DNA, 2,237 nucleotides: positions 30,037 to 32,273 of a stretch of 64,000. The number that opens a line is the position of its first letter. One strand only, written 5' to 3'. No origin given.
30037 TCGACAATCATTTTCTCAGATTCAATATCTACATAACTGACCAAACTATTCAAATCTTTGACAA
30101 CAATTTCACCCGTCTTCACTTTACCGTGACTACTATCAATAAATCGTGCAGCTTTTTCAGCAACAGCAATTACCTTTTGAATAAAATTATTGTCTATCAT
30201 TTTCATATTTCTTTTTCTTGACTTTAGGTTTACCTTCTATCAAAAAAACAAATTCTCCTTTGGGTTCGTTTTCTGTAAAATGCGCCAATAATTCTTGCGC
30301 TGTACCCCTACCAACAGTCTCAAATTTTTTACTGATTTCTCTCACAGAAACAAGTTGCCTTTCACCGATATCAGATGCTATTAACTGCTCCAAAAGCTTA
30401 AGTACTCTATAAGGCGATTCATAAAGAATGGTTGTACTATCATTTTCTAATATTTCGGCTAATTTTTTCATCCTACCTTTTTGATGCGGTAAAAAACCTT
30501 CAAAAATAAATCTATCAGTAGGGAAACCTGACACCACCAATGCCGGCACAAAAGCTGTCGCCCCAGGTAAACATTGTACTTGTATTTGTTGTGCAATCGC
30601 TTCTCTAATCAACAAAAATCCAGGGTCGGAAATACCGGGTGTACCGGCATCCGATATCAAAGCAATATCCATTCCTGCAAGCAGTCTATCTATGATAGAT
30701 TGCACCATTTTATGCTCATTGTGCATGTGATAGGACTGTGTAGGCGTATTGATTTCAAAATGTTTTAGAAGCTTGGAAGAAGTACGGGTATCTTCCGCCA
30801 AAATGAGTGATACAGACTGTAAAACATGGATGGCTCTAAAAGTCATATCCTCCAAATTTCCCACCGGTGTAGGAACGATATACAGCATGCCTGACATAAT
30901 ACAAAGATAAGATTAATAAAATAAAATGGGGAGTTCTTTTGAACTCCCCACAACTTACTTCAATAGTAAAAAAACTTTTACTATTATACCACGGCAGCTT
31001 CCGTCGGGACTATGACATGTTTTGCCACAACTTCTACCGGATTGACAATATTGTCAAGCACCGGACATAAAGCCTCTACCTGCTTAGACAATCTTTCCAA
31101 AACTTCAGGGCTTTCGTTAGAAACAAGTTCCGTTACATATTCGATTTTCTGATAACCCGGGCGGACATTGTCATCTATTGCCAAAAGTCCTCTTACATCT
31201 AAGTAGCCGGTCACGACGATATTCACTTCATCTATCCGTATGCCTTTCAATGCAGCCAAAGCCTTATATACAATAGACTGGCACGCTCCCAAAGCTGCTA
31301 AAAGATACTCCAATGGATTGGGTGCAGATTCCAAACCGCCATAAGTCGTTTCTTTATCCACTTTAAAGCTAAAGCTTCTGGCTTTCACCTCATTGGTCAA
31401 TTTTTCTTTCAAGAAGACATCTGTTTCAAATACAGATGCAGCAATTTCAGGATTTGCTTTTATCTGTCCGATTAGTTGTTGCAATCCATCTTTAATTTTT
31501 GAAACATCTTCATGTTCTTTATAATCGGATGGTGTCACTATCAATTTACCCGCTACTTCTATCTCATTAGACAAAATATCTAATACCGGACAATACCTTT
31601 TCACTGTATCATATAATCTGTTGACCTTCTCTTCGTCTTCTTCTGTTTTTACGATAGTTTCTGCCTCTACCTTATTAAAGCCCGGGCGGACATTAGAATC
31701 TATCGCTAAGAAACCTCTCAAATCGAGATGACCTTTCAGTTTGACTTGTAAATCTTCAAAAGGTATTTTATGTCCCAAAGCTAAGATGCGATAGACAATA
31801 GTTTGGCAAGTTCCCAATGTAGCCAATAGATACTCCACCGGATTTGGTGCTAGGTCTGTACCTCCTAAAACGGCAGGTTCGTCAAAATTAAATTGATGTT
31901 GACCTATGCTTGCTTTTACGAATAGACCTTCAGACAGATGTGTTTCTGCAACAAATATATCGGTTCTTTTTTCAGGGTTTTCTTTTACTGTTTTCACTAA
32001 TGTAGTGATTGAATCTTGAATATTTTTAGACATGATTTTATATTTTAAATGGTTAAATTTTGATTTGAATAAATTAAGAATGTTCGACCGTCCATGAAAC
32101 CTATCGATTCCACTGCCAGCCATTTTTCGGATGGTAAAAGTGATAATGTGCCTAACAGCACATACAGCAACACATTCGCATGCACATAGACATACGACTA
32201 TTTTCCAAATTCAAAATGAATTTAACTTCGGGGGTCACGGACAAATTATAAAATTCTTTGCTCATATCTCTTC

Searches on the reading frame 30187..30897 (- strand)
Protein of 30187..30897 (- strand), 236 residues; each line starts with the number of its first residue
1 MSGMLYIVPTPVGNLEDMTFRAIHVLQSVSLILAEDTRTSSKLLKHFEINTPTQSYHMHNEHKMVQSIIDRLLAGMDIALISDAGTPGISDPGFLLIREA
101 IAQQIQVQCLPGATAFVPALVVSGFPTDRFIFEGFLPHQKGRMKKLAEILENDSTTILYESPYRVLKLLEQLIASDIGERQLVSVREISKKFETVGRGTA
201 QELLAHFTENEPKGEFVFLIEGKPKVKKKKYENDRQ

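Call 44: search_protein_families(library=pfam, proteins=[window:30187-30897:-])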
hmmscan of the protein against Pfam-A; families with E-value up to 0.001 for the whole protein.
window:30187-30897:- (236 aa): 1 family
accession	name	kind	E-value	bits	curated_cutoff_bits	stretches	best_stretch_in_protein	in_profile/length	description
PF00590.25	TP_methylase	-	3.3e-32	112.6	27.8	1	4-203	1-211/212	Tetrapyrrole (Corrin/Porphyrin) Methylases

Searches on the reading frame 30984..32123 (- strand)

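Call 44: search_protein_families(library=pfam, proteins=[window:30984-32123:-])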
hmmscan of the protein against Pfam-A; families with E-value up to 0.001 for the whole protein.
window:30984-32123:- (379 aa): 1 family
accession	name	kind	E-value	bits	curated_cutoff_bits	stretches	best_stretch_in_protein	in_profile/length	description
PF02566.24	OsmC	-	5.9e-38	129.8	27.5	2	88-190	1-97/100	OsmC-like protein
